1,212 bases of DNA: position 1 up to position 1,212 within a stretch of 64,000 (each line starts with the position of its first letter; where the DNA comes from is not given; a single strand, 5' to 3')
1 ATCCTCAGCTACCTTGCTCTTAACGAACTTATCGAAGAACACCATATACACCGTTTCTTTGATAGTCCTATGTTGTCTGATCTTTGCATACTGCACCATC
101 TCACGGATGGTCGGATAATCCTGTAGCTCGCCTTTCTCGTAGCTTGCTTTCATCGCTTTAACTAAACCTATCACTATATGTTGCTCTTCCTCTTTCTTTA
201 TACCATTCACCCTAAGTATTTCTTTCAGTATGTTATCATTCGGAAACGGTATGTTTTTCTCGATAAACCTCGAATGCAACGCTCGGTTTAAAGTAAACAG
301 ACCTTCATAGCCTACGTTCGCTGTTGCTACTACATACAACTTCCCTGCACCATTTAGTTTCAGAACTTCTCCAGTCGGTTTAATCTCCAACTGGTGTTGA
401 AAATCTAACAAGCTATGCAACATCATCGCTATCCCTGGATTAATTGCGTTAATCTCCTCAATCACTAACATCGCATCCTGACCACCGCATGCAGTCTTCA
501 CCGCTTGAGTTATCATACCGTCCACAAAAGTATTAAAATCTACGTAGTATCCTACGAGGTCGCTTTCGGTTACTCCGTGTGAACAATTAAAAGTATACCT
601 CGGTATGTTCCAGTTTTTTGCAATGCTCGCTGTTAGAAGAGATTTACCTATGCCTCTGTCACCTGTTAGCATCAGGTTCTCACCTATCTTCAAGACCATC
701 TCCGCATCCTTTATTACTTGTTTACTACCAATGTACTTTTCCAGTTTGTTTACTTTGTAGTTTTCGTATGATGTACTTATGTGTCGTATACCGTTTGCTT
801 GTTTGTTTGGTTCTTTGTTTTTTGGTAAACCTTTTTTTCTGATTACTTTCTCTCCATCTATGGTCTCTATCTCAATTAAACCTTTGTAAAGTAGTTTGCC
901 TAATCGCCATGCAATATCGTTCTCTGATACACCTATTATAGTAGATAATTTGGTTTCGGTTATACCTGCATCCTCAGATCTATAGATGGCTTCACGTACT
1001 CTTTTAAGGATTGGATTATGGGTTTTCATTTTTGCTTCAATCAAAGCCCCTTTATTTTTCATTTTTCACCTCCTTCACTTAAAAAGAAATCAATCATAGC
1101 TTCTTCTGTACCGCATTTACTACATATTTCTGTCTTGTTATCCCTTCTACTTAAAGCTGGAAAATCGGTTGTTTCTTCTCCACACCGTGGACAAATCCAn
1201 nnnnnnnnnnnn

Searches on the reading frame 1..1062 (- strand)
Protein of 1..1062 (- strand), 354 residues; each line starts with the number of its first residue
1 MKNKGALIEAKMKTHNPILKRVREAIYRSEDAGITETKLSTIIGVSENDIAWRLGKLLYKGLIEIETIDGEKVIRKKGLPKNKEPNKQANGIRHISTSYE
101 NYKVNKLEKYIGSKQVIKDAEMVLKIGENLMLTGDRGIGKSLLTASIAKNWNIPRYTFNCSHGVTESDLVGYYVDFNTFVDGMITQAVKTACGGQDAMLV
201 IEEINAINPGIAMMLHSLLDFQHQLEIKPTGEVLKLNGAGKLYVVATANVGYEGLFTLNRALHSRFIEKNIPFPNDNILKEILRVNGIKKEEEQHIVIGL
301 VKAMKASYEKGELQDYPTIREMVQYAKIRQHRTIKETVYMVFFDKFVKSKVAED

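Call 5: search_protein_families(library=pfam, proteins=[window:1-1062:-], max_evalue=1)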
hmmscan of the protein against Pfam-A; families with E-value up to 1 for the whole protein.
window:1-1062:- (354 aa): 16 families
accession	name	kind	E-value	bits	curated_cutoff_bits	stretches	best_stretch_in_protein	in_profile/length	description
PF07728.20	AAA_5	-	3.2e-16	60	22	1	129-266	1-139/139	AAA domain (dynein-related subfamily)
PF00004.35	AAA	-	6.9e-07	30.2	21.2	1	130-266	1-123/131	ATPase family associated with various cellular activities (AAA)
PF13401.12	AAA_22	-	0.00055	20.7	27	1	130-225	8-116/130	AAA domain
PF00158.32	Sigma54_activat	-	0.0026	17.9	20.2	1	114-221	9-119/168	Sigma-54 interaction domain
PF00493.29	MCM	-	0.0093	15.5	23.3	1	111-238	41-163/224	MCM P-loop domain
PF13412.12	HTH_24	-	0.013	15.5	21.9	1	30-64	14-48/48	Winged helix-turn-helix DNA-binding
PF13191.12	AAA_16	-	0.016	16.2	32.6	1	128-153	25-50/167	AAA ATPase domain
PF20030.5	bpMoxR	-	0.023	14.2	27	1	108-209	12-111/205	MoxR domain in the MoxR-vWA-beta-propeller ternary systems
PF00005.33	ABC_tran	-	0.038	15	25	1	118-150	2-34/137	ABC transporter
PF21984.2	DnaD_N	-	0.046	14.3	27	0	35-74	37-76/101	DnaD N-terminal domain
PF04182.18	B-block_TFIIIC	-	0.052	14.1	22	1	26-73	11-54/73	B-block binding subunit of TFIIIC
PF13173.12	AAA_14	-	0.056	13.9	27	1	130-228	5-94/129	AAA domain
PF05729.18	NACHT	-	0.11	12.8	26.7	1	130-152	3-25/167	NACHT domain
PF12775.13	AAA_7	-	0.12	12.3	25.8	1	121-156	27-62/181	P-loop containing dynein motor region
PF25201.1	nSTAND6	-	0.17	12.4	27.7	1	112-160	3-54/148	Novel STAND NTPase 6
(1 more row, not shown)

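Call 6: search_protein_families(library=ncbifam, proteins=[window:1-1062:-], max_evalue=1)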
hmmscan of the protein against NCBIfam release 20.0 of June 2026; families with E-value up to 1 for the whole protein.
window:1-1062:- (354 aa): 34 families (the best 25 are shown)
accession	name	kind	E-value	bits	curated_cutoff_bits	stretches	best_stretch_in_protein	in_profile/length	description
TIGR02640.1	gas_vesic_GvpN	equivalog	5.2e-09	36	266.8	2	114-184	8-80/262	gas vesicle protein GvpN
NF000355.4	ribo_prot_ABC_F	equivalog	4.9e-06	25.7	380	1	75-158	286-370/499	ribosomal protection-like ABC-F family protein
NF000169.2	ABCF_Sal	exception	0.0008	18.2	725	1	100-150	314-364/542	Sal family ABC-F type ribosomal protection protein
NF011646.0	PRK15064.1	equivalog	0.0013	17.3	762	1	102-159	320-377/530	ABC-F family ATPase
NF003745.1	PRK05342.1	equivalog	0.0014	17.6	359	1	120-207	103-186/418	ATP-dependent Clp protease ATP-binding subunit ClpX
NF008338.0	PRK11124.1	equivalog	0.0027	17.2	369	1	103-144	4-45/242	arginine ABC transporter ATP-binding protein ArtP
NF008004.0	PRK10733.1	equivalog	0.0027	15.7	1008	1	123-209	181-258/644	ATP-dependent zinc metalloprotease FtsH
TIGR00382.1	clpX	equivalog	0.0031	16.6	370.75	1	120-207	111-194/414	ATP-dependent protease ATP-binding subunit ClpX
NF000168.2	ABCF_Msr_all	exception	0.0035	16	680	1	105-150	300-345/487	Msr family ABC-F type ribosomal protection protein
NF010068.0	PRK13548.1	equivalog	0.0062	15.7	261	1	102-150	6-54/261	heme ABC transporter ATP-binding protein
TIGR03608.1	L_ocin_972_ABC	subfamily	0.011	15.2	254.85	1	105-149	2-46/206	putative bacteriocin export ABC transporter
NF041813.1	Avs2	equivalog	0.015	13.2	1000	1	81-151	118-189/1317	AVAST type 2 anti-phage system protein Avs2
NF005304.0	PRK06835.1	equivalog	0.017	14.3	215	1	121-150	177-206/330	ATP-binding protein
NF047784.1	MadB_ATPase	equivalog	0.017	14.3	475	1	195-330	138-262/298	MadB family AAA-type ATPase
NF007739.0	PRK10419.1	subfamily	0.018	14.6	354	1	98-144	9-55/268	nickel ABC transporter ATP-binding protein NikE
TIGR01650.1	PD_CobS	equivalog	0.019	14.1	558.55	1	128-251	65-189/327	cobaltochelatase subunit CobS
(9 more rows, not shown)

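Call 7: search_protein_families(library=phrogs, proteins=[window:1-1062:-], max_evalue=1)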
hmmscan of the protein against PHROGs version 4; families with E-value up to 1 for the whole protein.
window:1-1062:- (354 aa): 16 families
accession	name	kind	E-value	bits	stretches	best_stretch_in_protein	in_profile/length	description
phrog_249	-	moron, auxiliary metabolic gene and host takeover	8.5e-24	85.6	1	85-342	89-351/380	porphyrin biosynthesis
phrog_16448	-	other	4e-15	56.1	1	85-278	412-598/680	ATPase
phrog_168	-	DNA, RNA and nucleotide metabolism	9.4e-10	39.6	1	100-310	13-195/314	clamp loader of DNA polymerase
phrog_1297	-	other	6.3e-07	29.7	1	112-272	10-169/356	ATPase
phrog_50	-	DNA, RNA and nucleotide metabolism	7.1e-05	23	1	93-152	333-394/570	DnaC-like helicase loader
phrog_4871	-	other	0.00044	19.8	1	44-160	132-246/764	ATP-dependent protease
phrog_3757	-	unknown function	0.00052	20.5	1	107-162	105-161/367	-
phrog_21479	-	unknown function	0.0081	17.1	1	111-153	10-52/68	-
phrog_3277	-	DNA, RNA and nucleotide metabolism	0.0098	16.7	1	128-151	11-34/168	DnaC-like helicase loader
phrog_6841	-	unknown function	0.017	15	1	126-154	53-81/470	-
phrog_293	-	moron, auxiliary metabolic gene and host takeover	0.026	13.5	1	102-149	137-185/1058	ABC transporter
phrog_5846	-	DNA, RNA and nucleotide metabolism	0.036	14.3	1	106-208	14-107/380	clamp loader of DNA polymerase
phrog_10401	-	other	0.047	13.4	1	104-161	442-494/667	ATPase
phrog_30773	-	unknown function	0.087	12.1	1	124-207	193-267/666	-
phrog_8638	-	unknown function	0.12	11.9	1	123-156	301-334/568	-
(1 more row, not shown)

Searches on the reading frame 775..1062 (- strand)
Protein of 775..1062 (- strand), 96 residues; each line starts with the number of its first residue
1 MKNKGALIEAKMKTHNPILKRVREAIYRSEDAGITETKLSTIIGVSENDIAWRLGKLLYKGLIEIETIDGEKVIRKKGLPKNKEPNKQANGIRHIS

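Call 56: predict_structure(alignment_id=A4)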
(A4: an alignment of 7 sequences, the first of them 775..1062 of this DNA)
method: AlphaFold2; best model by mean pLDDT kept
length: 96 residues; sequences in the alignment: 7
mean_pLDDT: 75.2   pTM: 0.60
mean pLDDT of the five models: 75.2, 74.7, 74.2, 74.2, 72.5
residues with pLDDT >= 90: 38; 70-90: 24; 50-70: 14; < 50: 20
segments of 3 or more residues with pLDDT < 50: 1-7, 9-13, 83-89
pLDDT, mean of each block of 10 residues (from residue 1): 46 65 89 90 93 92 88 82 47 51
secondary structure, 60 per line:
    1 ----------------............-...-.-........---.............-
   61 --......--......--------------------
elements in order: H17-28 H36-43 H47-59 E63-68 E71-76

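Call 59: fold_search(model_id=the predicted structure, library=pdb)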
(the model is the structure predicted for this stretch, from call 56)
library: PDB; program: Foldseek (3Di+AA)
matches with E <= 10: 1932; with E <= 0.001: 0
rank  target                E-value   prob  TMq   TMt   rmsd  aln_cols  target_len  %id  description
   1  6j05_A                1.3e-03  1.00  0.59  0.57   1.6        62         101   18  Structures of two ArsR As(III)-responsive repressors: implications for the mechanism of derepression (released 2019-07-03)
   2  6j05_B                1.4e-03  1.00  0.61  0.65   1.1        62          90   18  Structures of two ArsR As(III)-responsive repressors: implications for the mechanism of derepression (released 2019-07-03)
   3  2dk5_MODEL_1_A        1.5e-03  1.00  0.65  0.68   1.9        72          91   24  Solution structure of Winged-Helix domain in RNA polymerase III 39KDa polypeptide (released 2006-10-06)
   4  5ffx_D                3.4e-03  1.00  0.61  0.43   1.7        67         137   16  S. aureus MepR G34K Mutant (released 2016-12-21)
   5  3cuo_D                3.4e-03  1.00  0.55  0.56   4.6        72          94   22  Crystal structure of the predicted DNA-binding transcriptional regulator from E. coli (released 2008-06-17)
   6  2l02_MODEL_1_A        4.4e-03  1.00  0.54  0.63   2.0        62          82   24  Solution NMR Structure of protein BT2368 from Bacteroides thetaiotaomicron, Northeast Structural Genomics Cons (released 2010-08-25)
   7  3cuo_C                4.4e-03  1.00  0.53  0.54   1.6        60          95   20  Crystal structure of the predicted DNA-binding transcriptional regulator from E. coli (released 2008-06-17)
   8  3w6j_B                4.4e-03  1.00  0.52  0.32   2.9        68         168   16  Crystal structure of ScpAB core complex (released 2013-04-24)
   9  4fht_A                5.7e-03  1.00  0.55  0.39   2.8        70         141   17  Crystal Structure of the PcaV transcriptional regulator from Streptomyces coelicolor in complex with its natural ligan (released 2013-04-24)
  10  4l9t_B                6.0e-03  1.00  0.60  0.43   1.5        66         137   15  Crystal structure of MepR F27L mutant from multidrug resistant S. aureus clinical isolate (released 2013-09-11)
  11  4lln_D                6.4e-03  1.00  0.57  0.41   2.3        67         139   18  Crystal structure of S. aureus MepR-DNA complex (released 2014-05-14)
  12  3w6j_E                7.3e-03  1.00  0.52  0.32   2.9        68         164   16  Crystal structure of ScpAB core complex (released 2013-04-24)
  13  3eco_A                7.8e-03  1.00  0.62  0.45   1.2        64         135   16  Crystal structure of MepR, a transcription regulator of the Staphylococcus aureus multidrug efflux pump MepA (released 2009-02-10)
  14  3w6j_C                8.3e-03  1.00  0.52  0.32   6.7        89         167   18  Crystal structure of ScpAB core complex (released 2013-04-24)
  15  1sfx_B                8.9e-03  1.00  0.56  0.52   2.4        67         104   16  X-ray crystal structure of putative HTH transcription regulator from Archaeoglobus fulgidus (released 2004-08-03)
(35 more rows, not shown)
